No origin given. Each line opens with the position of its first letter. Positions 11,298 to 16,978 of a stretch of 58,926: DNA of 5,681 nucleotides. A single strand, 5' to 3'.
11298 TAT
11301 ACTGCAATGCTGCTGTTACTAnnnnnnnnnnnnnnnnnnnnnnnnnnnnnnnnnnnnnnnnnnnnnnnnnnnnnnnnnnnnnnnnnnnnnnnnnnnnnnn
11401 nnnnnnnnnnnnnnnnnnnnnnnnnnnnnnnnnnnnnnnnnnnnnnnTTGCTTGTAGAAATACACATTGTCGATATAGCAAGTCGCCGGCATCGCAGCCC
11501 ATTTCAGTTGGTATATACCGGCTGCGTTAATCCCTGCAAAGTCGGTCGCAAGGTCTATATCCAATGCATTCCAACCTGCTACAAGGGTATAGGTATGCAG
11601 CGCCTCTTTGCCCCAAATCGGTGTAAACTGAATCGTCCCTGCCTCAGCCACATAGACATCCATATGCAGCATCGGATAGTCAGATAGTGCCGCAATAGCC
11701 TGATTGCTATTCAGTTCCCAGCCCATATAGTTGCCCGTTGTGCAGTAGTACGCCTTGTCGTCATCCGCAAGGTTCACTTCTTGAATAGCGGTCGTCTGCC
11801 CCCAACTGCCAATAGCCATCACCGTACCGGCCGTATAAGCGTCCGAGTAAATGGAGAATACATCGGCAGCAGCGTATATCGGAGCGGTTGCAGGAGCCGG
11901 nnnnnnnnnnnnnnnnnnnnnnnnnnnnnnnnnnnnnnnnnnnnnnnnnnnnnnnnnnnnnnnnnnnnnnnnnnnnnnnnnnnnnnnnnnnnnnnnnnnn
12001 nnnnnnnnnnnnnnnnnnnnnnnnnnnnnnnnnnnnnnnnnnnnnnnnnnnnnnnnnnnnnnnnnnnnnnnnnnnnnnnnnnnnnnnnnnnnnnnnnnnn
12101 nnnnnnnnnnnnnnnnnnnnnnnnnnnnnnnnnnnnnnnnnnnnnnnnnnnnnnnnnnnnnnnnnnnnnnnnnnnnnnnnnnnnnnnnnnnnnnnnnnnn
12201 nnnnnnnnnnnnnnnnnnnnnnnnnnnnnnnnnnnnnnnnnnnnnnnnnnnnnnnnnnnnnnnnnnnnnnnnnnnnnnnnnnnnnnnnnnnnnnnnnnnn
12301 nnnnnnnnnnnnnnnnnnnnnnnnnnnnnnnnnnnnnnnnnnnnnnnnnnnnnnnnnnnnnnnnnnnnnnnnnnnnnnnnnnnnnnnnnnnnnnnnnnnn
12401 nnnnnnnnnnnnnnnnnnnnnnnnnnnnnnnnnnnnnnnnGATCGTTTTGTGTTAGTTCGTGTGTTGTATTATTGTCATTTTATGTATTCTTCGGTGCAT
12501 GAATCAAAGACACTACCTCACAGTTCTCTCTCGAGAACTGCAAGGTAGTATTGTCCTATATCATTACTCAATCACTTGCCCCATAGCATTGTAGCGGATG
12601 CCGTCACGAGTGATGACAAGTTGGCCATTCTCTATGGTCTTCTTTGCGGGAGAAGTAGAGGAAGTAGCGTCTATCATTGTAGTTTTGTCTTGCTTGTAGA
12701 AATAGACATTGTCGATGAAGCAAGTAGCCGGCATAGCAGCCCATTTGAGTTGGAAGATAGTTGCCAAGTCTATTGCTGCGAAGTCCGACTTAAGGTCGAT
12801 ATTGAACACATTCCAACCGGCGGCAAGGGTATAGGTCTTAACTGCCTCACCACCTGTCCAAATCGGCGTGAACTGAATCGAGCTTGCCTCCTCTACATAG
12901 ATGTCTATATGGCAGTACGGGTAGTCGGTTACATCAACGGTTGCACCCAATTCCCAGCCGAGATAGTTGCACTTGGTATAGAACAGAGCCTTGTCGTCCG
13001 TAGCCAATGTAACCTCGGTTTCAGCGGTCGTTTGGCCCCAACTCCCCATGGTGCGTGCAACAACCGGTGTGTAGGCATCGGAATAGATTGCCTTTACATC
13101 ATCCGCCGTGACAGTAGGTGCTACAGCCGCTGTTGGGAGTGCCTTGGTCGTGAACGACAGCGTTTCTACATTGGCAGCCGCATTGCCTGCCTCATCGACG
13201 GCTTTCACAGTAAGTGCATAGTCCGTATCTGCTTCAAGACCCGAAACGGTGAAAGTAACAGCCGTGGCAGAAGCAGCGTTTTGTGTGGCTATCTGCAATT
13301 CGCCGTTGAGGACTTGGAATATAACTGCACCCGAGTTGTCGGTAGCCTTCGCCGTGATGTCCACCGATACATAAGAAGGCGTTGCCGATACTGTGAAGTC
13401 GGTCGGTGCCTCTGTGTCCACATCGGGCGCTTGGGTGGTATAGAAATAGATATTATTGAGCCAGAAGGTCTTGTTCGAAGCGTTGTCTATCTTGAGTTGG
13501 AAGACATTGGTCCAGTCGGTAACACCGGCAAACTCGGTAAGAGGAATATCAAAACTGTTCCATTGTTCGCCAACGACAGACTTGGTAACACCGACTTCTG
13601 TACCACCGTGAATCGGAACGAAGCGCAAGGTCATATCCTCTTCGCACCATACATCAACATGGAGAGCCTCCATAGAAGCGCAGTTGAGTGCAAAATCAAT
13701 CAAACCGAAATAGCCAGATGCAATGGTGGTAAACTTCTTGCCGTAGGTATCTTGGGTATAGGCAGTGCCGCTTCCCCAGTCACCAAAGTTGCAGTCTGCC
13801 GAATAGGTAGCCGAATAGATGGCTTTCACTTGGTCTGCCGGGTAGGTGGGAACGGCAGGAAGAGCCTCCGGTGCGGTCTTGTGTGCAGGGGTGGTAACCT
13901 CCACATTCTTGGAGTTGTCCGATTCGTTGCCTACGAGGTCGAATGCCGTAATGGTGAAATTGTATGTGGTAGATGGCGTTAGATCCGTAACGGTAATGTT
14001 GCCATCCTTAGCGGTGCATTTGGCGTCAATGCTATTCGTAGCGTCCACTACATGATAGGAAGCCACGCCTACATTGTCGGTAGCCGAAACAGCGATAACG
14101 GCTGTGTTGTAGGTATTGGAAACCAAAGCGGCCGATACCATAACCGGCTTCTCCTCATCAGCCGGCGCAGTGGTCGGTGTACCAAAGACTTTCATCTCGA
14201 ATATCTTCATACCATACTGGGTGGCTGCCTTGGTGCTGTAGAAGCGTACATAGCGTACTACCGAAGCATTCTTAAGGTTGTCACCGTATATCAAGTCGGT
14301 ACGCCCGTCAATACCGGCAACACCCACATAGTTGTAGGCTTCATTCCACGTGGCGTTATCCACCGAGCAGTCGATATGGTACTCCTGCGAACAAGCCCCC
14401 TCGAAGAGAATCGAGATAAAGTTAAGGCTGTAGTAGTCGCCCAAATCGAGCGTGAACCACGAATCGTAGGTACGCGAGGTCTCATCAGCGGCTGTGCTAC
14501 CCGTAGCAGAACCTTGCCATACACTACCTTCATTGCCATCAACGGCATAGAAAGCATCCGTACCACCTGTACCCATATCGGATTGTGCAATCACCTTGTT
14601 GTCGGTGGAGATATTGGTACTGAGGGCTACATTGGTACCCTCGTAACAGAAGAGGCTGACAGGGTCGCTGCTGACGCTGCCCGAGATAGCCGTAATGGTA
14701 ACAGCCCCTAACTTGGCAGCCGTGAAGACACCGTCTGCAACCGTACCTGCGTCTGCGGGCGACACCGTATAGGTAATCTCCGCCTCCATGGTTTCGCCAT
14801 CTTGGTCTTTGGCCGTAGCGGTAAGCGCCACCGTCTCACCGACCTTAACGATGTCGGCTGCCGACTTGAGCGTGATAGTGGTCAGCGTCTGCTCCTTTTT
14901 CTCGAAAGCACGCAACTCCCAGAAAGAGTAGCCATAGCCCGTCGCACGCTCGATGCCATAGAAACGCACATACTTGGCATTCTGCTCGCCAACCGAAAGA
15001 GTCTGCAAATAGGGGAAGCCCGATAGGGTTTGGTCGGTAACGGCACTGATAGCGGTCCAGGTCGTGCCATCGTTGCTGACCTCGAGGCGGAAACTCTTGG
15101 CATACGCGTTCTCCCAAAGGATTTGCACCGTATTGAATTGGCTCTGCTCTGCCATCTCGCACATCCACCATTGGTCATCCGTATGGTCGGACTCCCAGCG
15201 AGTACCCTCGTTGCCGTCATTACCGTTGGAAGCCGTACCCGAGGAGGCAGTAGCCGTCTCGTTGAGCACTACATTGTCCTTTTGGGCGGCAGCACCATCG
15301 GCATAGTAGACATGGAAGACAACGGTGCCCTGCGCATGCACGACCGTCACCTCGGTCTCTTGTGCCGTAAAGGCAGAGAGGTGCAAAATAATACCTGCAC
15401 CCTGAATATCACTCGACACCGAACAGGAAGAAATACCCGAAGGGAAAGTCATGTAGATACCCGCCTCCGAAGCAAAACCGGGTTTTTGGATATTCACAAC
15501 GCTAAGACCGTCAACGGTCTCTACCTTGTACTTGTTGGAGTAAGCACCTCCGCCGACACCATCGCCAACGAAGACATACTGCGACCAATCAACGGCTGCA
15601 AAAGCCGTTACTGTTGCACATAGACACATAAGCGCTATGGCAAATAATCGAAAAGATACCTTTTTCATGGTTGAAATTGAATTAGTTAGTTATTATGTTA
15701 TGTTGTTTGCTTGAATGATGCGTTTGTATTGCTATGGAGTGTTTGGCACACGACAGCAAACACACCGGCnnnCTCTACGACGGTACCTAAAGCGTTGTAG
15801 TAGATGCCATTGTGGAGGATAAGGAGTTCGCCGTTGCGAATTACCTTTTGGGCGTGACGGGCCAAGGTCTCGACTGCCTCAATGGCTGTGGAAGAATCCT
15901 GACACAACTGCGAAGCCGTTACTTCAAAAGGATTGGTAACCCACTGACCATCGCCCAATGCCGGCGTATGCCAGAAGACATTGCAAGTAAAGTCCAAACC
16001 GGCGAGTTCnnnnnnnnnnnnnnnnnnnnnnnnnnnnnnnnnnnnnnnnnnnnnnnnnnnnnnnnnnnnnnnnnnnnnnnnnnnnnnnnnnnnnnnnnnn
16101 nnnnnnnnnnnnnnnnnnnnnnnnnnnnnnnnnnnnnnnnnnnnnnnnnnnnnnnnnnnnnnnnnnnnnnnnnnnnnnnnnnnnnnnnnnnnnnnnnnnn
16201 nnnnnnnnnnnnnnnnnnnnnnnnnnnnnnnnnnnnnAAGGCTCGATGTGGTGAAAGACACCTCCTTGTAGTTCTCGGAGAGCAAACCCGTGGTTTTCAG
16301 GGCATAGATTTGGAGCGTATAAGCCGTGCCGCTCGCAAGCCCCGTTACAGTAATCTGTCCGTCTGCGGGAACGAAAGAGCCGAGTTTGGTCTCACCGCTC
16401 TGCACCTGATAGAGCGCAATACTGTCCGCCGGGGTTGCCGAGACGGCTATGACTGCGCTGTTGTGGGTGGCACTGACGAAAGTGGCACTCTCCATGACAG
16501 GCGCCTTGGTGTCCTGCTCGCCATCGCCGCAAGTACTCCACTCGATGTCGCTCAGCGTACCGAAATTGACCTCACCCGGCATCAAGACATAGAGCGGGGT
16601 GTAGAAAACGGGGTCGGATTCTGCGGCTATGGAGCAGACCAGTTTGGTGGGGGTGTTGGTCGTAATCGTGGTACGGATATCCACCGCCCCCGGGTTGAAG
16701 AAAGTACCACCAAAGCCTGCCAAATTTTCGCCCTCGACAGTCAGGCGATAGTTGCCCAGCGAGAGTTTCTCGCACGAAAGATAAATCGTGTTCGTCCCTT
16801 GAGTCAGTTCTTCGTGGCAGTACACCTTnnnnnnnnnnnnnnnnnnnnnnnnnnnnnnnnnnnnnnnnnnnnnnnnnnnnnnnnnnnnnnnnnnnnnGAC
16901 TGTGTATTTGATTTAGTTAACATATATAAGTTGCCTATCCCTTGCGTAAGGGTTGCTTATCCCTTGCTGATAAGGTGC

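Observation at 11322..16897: Three consecutive non-catalytic, multi-module T9SS cargo proteins at the distal end of the PUL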

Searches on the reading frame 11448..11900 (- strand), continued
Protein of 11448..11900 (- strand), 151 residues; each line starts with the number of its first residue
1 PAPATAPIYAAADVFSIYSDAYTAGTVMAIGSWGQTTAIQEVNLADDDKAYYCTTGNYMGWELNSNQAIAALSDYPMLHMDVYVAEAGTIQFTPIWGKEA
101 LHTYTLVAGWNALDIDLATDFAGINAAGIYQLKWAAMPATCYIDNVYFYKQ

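Call 94: search_protein_families(library=pfam, proteins=[L066:10404-10853:+, L037:3180-3629:+, L055:8187-8636:+, L073:9834-10283:+, L031:7146-8663:+], max_evalue=0.1)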
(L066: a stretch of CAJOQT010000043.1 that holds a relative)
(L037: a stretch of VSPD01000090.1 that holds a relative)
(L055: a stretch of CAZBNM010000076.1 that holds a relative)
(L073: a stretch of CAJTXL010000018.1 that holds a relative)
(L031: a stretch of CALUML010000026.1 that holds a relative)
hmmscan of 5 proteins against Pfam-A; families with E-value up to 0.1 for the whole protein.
L066:10404-10853:+ (150 aa): 1 family
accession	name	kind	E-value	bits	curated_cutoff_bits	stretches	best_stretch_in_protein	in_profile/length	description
PF00494.24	SQS_PSY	-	0.023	14.8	26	1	30-94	21-88/263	Squalene/phytoene synthase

L037:3180-3629:+ (150 aa): 0 families

L055:8187-8636:+ (150 aa): 1 family
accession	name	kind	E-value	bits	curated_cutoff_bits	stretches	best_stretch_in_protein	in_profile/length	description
PF11330.14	30K_MP_C_Ter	-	0.079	12.4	27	1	56-94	142-181/259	C-Terminal of 30K viral movement proteins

L073:9834-10283:+ (150 aa): 1 family
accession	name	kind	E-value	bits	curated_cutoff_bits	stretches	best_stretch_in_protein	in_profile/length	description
PF00150.24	Cellulase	-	0.01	15.8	23.5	1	5-64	215-269/272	Cellulase (glycosyl hydrolase family 5)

L031:7146-8663:+ (505 aa): 8 families
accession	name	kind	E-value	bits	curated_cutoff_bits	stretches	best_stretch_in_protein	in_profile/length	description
PF00041.27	fn3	-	6.6e-06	26.7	25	1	190-271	2-79/84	Fibronectin type III domain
PF19910.5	DUF6383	-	1.2e-05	25.8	23.7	1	446-504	12-73/74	Domain of unknown function (DUF6383)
PF16656.11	Pur_ac_phosph_N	-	0.0026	18.7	30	1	212-262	43-82/93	Purple acid Phosphatase, N-terminal domain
PF19407.5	DUF5979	-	0.0027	18.8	25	1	200-289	17-97/104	Domain of unknown function (DUF5979)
PF22352.2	K319L-like_PKD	-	0.016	15.7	27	1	237-271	46-79/84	K319L-like, PKD domain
PF07495.19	Y_Y_Y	-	0.017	15.5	26.6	0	242-271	29-57/65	Y_Y_Y domain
PF13944.12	Calycin_like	-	0.04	14.6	30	1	124-226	17-109/124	Calycin-like beta-barrel domain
PF17425.8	Arylsulfotran_N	-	0.047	14.2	24.2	0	211-274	18-85/88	Arylsulfotransferase Ig-like domain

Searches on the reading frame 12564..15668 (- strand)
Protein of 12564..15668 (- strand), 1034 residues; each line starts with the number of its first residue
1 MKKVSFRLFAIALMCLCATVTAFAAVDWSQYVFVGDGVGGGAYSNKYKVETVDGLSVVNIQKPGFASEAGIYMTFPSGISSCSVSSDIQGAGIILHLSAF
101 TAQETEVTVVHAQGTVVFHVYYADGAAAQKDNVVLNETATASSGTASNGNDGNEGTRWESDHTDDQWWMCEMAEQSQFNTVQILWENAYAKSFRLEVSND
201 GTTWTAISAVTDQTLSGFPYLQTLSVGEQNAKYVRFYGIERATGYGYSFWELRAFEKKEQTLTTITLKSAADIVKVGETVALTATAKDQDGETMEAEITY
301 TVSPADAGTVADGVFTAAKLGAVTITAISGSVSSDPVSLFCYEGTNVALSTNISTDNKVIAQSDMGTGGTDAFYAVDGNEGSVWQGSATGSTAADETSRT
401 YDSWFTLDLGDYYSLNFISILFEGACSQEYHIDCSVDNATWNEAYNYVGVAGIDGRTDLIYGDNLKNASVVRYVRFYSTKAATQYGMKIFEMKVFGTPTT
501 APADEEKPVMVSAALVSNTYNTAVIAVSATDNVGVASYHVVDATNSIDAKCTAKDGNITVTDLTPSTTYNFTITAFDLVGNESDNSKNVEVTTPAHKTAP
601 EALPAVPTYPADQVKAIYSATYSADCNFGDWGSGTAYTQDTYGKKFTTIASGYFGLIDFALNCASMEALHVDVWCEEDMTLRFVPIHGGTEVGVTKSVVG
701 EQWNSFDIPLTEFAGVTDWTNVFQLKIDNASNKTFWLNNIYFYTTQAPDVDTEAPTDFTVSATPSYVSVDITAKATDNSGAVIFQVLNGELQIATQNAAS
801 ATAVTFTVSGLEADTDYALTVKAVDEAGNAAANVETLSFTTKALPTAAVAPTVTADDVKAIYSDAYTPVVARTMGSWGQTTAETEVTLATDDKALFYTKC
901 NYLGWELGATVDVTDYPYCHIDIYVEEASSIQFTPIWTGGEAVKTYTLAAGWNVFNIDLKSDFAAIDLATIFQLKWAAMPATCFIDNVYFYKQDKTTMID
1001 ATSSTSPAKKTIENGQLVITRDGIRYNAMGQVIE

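Call 3: search_protein_families(library=pfam, proteins=[window:12564-15668:-], max_evalue=0.1)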
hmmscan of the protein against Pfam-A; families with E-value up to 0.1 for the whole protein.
window:12564-15668:- (1034 aa): 10 families
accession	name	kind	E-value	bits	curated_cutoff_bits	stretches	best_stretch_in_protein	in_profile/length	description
PF00754.31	F5_F8_type_C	-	1.1e-29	103.5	28.2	2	141-250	9-124/127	F5/8 type C domain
PF22633.2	F5_F8_type_C_2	-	7.1e-25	87.9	27.8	2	149-236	2-91/91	NedA-like, galactose-binding domain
PF00041.27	fn3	-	1.5e-09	38.4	25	2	754-830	2-75/84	Fibronectin type III domain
PF25059.1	FN3_DSCAM-DSCAML_C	-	6.7e-07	30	39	2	800-847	41-85/89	DSCAM/DSCAML C-terminal Fn3-like domain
PF10179.15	NDNF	-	7.2e-05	23.3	27.3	1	544-583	77-116/127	Neuron-derived neurotrophic factor, first Fn(III) domain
PF21466.3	GH101_dom-5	-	0.0018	18.5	27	1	774-836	16-77/145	Endo-alpha-N-acetylgalactosaminidase, domain 5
PF19077.6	Big_13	-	0.0036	18.2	27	1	772-840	32-99/102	Bacterial Ig-like domain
PF16656.11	Pur_ac_phosph_N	-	0.01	16.8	30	0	546-575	55-80/93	Purple acid Phosphatase, N-terminal domain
PF25788.1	Ig_Rha78A_N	-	0.016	15.9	27.4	0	797-843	57-103/105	Rha78A-like, N-terminal immunoglobulin domain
PF13750.12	Big_3_3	-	0.028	14.5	27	0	811-840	118-147/157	Bacterial Ig-like domain (group 3)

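Call 4: search_protein_families(library=ncbifam, proteins=[window:12564-15668:-], max_evalue=0.1)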
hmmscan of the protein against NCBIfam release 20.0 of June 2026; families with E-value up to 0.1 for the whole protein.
window:12564-15668:- (1034 aa): 2 families
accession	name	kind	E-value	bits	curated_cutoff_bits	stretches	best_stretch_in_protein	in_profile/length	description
NF041611.1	exoglucan_CbhB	equivalog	9.4e-13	47.1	1950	2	469-620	669-817/997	exoglucanase CbhB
NF045522.1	MXAN_2561_fam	equivalog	7.6e-11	42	150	2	753-838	170-255/304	MXAN_2561 family MXYO-CTERM-anchored protein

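Call 6: search_solved_structures(query=window:12564-15668:-, max_evalue=1)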
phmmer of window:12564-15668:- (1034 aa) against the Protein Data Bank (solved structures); distinct sequences matched with E-value up to 1: 17.
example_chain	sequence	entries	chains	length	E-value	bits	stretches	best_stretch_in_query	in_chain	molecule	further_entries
4zy9_A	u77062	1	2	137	2.1e-18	68.6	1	131-254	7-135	Glucanase/chitosanase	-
2rv9_A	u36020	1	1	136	2.9e-18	68.1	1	131-254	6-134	Glucanase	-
4zxe_A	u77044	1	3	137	2.9e-18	68.1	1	131-254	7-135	Glucanase/Chitosanase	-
2rva_A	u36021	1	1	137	1.2e-16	62.8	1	132-254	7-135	Glucanase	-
4zz5_A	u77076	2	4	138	1.2e-16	62.7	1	132-254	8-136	Glucanase/chitosanase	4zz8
4a42_A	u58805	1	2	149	2e-07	32.3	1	111-236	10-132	ALPHA-N-ACETYLGLUCOSAMINIDASE FAMILY PROTEIN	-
1k85_A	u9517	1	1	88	2.7e-06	28.5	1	754-838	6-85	CHITINASE A1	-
8pn5_A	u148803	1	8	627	0.00022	22.2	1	748-843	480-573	DUF3472 domain-containing protein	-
9d93_Sa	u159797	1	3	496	0.00049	21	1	553-617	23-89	Tail wing base, gp30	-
5zu6_A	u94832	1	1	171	0.00067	20.6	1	139-239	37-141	CBM32 domain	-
3cqo_A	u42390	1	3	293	0.0033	18.3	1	117-191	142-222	FBP32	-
4yfe_A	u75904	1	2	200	0.1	13.3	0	803-849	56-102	Receptor-type tyrosine-protein phosphatase delta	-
1ttf_A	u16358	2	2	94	0.15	12.8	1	754-839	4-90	FIBRONECTIN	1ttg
4mmx_C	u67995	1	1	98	0.16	12.7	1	754-839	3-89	Fibronectin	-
9p6s_C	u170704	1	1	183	0.18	12.5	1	753-839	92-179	Fibronectin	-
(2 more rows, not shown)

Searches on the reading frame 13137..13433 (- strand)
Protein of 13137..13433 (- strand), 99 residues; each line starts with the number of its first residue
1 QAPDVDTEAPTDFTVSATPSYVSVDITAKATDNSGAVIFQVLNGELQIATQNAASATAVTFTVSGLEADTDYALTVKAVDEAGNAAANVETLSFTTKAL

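Call 89: search_protein_families(library=pfam, proteins=[window:13137-13433:-], max_evalue=0.01)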
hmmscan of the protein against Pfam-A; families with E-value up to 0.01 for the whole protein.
window:13137-13433:- (99 aa): 6 families
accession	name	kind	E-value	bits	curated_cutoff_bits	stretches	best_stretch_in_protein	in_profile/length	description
PF00041.27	fn3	-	2e-05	25.1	25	1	9-85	2-75/84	Fibronectin type III domain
PF19077.6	Big_13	-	2.3e-05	25.2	27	1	27-95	32-99/102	Bacterial Ig-like domain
PF25059.1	FN3_DSCAM-DSCAML_C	-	0.00025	21.8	39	1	51-94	39-80/89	DSCAM/DSCAML C-terminal Fn3-like domain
PF21466.3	GH101_dom-5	-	0.00036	20.8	27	1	27-90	14-76/145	Endo-alpha-N-acetylgalactosaminidase, domain 5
PF13205.12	Big_5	-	0.00037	21.6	23.6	1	2-96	4-105/105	Bacterial Ig-like domain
PF13750.12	Big_3_3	-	0.0078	16.3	27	0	66-94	118-146/157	Bacterial Ig-like domain (group 3)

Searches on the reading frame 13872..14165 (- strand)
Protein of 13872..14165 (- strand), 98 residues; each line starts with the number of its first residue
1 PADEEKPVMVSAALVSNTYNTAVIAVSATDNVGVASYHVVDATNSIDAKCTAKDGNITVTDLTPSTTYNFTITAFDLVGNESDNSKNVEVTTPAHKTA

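Call 89: search_protein_families(library=pfam, proteins=[window:13872-14165:-], max_evalue=0.01)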
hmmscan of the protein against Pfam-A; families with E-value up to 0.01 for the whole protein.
window:13872-14165:- (98 aa): 3 families
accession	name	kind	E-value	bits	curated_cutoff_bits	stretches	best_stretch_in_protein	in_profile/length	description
PF00041.27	fn3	-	3.9e-05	24.2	25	1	36-90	31-83/84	Fibronectin type III domain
PF25059.1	FN3_DSCAM-DSCAML_C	-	0.00038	21.2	39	1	37-85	27-75/89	DSCAM/DSCAML C-terminal Fn3-like domain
PF10179.15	NDNF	-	0.00042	20.8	27.3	1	43-82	77-116/127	Neuron-derived neurotrophic factor, first Fn(III) domain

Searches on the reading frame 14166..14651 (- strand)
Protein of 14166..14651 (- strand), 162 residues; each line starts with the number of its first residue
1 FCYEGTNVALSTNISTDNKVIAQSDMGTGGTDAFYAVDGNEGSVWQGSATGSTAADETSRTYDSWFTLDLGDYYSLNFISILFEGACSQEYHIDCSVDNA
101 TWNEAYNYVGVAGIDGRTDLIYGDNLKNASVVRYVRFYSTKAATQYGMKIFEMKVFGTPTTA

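Call 89: search_protein_families(library=pfam, proteins=[window:14166-14651:-], max_evalue=0.01)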
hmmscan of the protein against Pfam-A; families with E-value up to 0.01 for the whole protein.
window:14166-14651:- (162 aa): 2 families
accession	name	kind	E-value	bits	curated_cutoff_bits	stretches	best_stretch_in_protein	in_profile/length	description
PF00754.31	F5_F8_type_C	-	6.8e-13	49.3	28.2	1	23-147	4-122/127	F5/8 type C domain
PF22633.2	F5_F8_type_C_2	-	1.8e-09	38.5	27.8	1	35-136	1-90/91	NedA-like, galactose-binding domain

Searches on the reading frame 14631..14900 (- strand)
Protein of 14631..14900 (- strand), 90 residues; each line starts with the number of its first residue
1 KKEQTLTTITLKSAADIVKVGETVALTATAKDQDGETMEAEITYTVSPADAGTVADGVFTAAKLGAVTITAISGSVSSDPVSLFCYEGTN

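Call 69: search_protein_families(library=pfam, proteins=[window:14631-14900:-], max_evalue=1)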
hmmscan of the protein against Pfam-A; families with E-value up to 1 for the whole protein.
seq(90 aa): 5 families
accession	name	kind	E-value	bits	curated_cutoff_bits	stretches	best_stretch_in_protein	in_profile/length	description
PF02368.24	Big_2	-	2e-06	28.1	22.8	1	7-78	3-73/79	Bacterial Ig-like domain (group 2)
PF01835.25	MG2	-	0.038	14.8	32.8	1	16-68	9-62/96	MG2 domain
PF13584.12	BatD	-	0.063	14.4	24.1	0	16-39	6-27/92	BatD DUF11 like domain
PF21819.3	DUF6885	-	0.076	12.6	27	1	11-63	44-97/251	Family of unknown function (DUF6885)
PF21443.2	G3P_pilus-bind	-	0.1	13.2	27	1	20-69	11-64/105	G3P, pilus binding domain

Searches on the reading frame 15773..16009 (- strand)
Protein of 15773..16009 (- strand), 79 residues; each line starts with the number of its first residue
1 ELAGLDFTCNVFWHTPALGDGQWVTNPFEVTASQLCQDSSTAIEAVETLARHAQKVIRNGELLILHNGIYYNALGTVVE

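Call 19: search_protein_families(library=ncbifam, proteins=[window:15773-16009:-], max_evalue=10)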
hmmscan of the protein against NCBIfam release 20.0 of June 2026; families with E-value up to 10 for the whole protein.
seq(79 aa): 1 family
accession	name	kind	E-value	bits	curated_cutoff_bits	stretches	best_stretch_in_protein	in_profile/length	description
NF001310.0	PRK00258.1-2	equivalog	0.032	13.4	221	1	12-57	49-97/279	shikimate dehydrogenase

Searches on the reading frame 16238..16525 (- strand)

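Call 89: search_protein_families(library=pfam, proteins=[window:16238-16525:-], max_evalue=0.01)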
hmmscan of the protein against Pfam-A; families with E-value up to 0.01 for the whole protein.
window:16238-16525:- (96 aa): 2 families
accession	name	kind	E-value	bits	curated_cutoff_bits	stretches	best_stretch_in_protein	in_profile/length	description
PF00041.27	fn3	-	0.00018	22.1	25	1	15-81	7-74/84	Fibronectin type III domain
PF24940.1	Fn3_Dep-1_5th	-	0.0028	18.3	23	1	54-90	74-110/115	Dep-1 fifth Fn3-like domain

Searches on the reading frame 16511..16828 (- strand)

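Call 69: search_protein_families(library=pfam, proteins=[window:16511-16828:-], max_evalue=1)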
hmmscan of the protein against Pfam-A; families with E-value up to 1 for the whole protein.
seq(106 aa): 2 families
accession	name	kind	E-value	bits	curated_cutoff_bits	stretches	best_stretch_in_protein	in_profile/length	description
PF24421.1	Ig_J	-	0.04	14.5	29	1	12-41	64-92/104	Tip attachment protein J, Ig-like domain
PF05748.17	Rubella_E1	-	0.087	12.2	27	1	15-74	373-427/500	Rubella membrane glycoprotein E1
